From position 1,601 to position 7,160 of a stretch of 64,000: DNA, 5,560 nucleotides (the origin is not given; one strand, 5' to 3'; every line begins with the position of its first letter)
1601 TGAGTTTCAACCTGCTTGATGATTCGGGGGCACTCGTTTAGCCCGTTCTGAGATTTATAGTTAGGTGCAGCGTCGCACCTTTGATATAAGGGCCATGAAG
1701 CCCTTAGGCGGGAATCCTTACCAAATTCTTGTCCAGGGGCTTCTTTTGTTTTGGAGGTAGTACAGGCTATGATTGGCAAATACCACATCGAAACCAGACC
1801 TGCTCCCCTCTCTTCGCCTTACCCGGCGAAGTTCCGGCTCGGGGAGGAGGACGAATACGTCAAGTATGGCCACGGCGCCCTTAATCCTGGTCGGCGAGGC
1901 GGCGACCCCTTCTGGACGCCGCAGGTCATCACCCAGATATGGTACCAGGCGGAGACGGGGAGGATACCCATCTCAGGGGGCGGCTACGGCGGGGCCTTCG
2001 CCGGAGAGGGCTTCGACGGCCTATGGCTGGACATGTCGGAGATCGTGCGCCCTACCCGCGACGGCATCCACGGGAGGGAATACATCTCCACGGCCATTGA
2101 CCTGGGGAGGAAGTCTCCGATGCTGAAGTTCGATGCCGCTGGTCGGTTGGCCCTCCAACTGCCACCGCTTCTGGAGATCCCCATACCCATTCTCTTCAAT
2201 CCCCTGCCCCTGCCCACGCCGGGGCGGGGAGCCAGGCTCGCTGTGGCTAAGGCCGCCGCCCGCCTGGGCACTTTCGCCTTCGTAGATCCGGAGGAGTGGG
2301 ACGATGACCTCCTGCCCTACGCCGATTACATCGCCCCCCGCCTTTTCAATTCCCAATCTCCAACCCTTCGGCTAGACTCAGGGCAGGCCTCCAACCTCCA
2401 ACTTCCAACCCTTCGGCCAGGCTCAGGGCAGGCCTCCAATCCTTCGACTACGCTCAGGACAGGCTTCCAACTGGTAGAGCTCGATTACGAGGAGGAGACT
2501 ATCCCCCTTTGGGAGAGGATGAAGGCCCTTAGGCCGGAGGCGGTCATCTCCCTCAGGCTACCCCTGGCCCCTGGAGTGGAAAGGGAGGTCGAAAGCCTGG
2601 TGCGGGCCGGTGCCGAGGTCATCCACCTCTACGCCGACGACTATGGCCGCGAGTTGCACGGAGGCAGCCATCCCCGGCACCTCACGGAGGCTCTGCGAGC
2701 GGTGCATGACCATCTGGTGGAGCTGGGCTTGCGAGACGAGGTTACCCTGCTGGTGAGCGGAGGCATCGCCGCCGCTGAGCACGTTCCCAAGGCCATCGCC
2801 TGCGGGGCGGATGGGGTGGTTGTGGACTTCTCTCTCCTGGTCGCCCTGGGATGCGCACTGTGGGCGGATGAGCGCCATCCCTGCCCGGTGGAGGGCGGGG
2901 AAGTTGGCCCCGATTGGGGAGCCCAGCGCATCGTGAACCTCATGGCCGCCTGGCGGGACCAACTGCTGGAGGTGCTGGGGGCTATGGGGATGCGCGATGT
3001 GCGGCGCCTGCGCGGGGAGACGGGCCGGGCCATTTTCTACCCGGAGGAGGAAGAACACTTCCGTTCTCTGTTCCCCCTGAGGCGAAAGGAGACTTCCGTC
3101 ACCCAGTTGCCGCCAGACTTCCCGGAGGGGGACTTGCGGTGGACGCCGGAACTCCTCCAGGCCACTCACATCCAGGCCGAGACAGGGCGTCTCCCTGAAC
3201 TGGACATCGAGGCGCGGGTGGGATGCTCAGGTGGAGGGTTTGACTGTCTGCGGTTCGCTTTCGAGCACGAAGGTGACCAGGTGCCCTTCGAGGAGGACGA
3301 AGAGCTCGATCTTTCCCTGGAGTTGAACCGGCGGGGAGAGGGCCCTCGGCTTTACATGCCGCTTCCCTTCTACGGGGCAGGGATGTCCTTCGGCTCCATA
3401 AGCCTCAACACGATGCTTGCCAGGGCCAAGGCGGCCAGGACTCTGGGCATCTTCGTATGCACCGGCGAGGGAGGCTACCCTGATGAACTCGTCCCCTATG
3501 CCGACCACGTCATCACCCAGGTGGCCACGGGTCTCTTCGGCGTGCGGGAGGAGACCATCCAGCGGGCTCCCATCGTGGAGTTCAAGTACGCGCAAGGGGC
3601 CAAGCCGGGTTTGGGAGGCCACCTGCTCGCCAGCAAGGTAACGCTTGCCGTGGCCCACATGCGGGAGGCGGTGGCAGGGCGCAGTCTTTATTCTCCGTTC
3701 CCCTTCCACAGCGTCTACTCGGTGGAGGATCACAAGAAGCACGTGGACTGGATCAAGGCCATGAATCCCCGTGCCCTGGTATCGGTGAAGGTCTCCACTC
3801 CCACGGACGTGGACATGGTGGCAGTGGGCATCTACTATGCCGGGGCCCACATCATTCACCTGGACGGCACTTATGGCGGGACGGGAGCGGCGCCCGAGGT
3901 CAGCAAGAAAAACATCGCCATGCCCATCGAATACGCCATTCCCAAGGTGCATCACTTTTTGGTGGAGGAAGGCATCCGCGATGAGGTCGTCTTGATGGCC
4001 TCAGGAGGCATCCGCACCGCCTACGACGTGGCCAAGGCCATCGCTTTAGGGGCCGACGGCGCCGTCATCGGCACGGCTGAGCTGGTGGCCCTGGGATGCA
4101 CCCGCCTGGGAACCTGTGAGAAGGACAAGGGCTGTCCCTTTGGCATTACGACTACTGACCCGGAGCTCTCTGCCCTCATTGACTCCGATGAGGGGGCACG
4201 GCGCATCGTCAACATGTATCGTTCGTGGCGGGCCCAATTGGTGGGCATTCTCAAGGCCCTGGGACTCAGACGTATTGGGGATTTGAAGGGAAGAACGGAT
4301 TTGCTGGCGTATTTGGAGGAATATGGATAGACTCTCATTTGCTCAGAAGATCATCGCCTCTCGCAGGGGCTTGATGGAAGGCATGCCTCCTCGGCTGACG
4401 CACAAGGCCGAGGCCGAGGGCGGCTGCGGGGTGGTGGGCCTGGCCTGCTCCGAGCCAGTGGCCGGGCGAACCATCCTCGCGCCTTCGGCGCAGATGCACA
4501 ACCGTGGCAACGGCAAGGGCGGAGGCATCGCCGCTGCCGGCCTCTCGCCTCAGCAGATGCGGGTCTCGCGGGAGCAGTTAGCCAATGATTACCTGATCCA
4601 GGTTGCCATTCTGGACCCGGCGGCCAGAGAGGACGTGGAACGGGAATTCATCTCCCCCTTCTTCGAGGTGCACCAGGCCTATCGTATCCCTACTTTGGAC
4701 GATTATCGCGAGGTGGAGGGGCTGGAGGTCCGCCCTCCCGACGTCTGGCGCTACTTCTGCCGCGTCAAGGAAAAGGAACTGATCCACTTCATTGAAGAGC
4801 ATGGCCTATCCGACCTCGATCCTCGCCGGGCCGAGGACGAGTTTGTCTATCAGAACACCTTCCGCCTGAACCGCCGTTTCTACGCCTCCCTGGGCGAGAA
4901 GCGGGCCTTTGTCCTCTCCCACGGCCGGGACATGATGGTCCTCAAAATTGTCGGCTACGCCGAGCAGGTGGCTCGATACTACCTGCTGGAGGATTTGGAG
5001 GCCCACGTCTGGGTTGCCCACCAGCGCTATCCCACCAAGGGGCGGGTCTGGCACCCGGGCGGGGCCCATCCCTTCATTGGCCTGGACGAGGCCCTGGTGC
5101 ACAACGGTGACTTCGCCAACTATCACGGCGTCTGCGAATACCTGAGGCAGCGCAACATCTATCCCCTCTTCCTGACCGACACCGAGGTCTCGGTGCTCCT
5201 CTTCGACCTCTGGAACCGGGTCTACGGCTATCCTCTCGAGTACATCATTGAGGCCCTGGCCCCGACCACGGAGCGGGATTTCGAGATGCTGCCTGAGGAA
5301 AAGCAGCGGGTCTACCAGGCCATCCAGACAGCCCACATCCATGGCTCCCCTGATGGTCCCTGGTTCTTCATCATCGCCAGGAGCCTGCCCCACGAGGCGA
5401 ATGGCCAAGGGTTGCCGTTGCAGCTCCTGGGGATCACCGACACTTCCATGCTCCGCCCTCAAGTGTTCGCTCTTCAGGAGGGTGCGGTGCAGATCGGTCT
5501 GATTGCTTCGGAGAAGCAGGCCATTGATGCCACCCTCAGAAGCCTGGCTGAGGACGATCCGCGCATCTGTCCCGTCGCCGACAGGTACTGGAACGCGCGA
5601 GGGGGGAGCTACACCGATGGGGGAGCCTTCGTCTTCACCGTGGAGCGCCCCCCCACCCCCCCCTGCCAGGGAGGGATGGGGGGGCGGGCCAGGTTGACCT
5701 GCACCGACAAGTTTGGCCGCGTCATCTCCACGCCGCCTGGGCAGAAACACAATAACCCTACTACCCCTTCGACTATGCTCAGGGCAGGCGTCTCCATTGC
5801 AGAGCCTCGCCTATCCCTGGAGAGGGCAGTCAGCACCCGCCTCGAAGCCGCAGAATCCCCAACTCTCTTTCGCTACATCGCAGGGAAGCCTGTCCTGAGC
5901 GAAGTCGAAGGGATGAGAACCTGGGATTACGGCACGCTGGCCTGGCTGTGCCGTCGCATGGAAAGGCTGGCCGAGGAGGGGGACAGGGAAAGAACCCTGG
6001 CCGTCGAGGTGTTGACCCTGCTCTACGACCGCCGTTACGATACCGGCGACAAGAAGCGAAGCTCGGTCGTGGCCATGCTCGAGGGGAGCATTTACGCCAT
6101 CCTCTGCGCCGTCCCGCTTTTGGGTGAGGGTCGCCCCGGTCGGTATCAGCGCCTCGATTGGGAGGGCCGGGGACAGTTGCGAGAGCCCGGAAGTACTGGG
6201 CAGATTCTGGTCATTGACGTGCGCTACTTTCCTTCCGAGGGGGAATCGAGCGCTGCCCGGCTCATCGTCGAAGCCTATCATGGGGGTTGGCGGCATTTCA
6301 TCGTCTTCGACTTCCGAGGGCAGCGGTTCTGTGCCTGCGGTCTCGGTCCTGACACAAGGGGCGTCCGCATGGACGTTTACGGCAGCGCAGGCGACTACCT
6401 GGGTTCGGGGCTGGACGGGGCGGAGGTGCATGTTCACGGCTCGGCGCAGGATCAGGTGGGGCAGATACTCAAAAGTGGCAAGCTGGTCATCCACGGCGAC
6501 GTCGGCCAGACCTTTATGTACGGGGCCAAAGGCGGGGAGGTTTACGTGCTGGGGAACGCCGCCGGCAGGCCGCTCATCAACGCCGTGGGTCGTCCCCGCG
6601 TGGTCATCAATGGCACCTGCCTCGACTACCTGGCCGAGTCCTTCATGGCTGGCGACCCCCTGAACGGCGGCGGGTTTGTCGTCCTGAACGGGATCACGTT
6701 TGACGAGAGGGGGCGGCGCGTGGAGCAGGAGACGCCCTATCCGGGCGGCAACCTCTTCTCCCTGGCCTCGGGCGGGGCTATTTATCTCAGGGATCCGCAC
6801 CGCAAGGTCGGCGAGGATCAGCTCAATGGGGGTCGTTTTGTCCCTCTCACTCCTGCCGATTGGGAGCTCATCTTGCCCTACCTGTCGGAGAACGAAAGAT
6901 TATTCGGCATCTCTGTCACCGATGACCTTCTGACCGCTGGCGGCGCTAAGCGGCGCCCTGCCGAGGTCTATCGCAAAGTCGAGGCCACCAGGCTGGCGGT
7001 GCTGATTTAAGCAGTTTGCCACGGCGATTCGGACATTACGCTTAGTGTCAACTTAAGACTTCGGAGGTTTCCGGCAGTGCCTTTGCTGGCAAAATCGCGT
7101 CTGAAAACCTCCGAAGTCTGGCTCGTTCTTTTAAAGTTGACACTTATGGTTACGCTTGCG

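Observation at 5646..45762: Nested C7/G7 palindromic element family found only inside ORFs, readable in both orientations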

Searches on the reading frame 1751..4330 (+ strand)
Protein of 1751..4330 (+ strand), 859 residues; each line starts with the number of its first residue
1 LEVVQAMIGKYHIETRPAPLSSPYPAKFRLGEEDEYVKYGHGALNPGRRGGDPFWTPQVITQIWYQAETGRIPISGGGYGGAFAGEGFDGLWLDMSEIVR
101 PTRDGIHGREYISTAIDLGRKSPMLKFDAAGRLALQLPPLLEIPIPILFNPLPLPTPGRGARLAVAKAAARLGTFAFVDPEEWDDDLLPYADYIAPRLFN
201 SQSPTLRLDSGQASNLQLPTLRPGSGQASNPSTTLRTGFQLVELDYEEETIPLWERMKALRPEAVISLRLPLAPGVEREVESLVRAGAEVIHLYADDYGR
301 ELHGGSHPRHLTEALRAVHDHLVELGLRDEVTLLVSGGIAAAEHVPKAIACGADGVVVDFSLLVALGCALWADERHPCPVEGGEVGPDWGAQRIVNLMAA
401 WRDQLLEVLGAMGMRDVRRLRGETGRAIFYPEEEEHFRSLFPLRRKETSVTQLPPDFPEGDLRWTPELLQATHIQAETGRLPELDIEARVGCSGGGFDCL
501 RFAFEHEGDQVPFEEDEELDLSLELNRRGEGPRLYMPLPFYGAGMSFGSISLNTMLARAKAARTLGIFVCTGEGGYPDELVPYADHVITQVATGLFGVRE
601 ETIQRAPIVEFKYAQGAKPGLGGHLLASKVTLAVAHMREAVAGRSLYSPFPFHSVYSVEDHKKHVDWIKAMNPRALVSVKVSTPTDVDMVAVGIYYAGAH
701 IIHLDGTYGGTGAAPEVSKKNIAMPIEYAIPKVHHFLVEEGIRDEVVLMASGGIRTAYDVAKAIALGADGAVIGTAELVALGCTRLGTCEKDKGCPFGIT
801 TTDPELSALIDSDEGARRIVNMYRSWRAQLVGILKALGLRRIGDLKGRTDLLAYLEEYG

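Call 79: search_protein_families(library=pfam, proteins=[window:1751-4330:+])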
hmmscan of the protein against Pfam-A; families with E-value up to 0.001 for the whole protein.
window:1751-4330:+ (859 aa): 6 families
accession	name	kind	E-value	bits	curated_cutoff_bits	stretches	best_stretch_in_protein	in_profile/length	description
PF01645.23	Glu_synthase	-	1.2e-106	357.5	20.4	2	512-839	44-368/369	Conserved region in glutamate synthase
PF01070.24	FMN_dh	-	3.4e-10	39.9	24.9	2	740-783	268-311/350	FMN-dependent dehydrogenase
PF04898.20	Glu_syn_central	-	4e-09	36.7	22.8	0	716-770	159-214/277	Glutamate synthase central domain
PF00478.31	IMPDH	-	7e-07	29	25.6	1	721-775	187-237/345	IMP dehydrogenase / GMP reductase domain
PF03060.21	NMO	-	1.2e-06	28.6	28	1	700-782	158-230/331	Nitronate monooxygenase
PF00977.27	His_biosynth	-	0.00024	21.1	23.6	0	747-776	192-221/228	Histidine biosynthesis protein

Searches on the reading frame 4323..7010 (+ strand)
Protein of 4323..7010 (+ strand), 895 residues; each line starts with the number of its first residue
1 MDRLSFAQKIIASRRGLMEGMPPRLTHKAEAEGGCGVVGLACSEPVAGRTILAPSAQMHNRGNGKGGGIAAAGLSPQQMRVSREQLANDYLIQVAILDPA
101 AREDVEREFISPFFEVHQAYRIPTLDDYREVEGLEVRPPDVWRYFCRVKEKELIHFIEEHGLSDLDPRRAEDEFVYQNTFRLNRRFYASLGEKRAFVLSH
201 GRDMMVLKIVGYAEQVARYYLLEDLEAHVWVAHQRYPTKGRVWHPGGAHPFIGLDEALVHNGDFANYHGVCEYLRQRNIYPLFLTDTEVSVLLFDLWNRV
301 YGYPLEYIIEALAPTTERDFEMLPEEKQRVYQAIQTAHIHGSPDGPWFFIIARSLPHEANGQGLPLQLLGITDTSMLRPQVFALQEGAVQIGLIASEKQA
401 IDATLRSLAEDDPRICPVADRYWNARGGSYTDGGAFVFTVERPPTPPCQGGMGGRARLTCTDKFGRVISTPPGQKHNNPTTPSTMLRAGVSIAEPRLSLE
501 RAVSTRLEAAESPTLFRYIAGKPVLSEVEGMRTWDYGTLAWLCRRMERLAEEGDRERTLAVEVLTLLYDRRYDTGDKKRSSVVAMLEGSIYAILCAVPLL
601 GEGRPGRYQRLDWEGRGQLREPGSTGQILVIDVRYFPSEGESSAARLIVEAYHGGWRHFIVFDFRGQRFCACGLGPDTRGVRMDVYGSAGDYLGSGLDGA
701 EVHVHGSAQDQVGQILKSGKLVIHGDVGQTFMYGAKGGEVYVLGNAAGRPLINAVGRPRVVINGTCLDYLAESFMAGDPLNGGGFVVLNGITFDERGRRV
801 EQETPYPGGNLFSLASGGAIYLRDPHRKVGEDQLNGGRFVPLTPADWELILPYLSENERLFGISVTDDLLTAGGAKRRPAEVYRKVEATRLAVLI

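Call 8: search_protein_families(library=pfam, proteins=[window:4323-7010:+])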
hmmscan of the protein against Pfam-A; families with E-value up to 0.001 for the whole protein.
window:4323-7010:+ (895 aa): 2 families
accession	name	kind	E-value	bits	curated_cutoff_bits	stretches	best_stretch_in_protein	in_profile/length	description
PF01493.24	GXGXG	-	1.6e-13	51.1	32.5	1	667-829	20-169/190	GXGXG motif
PF13522.11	GATase_6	-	0.00022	21.7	27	1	226-297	9-80/130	Glutamine amidotransferase domain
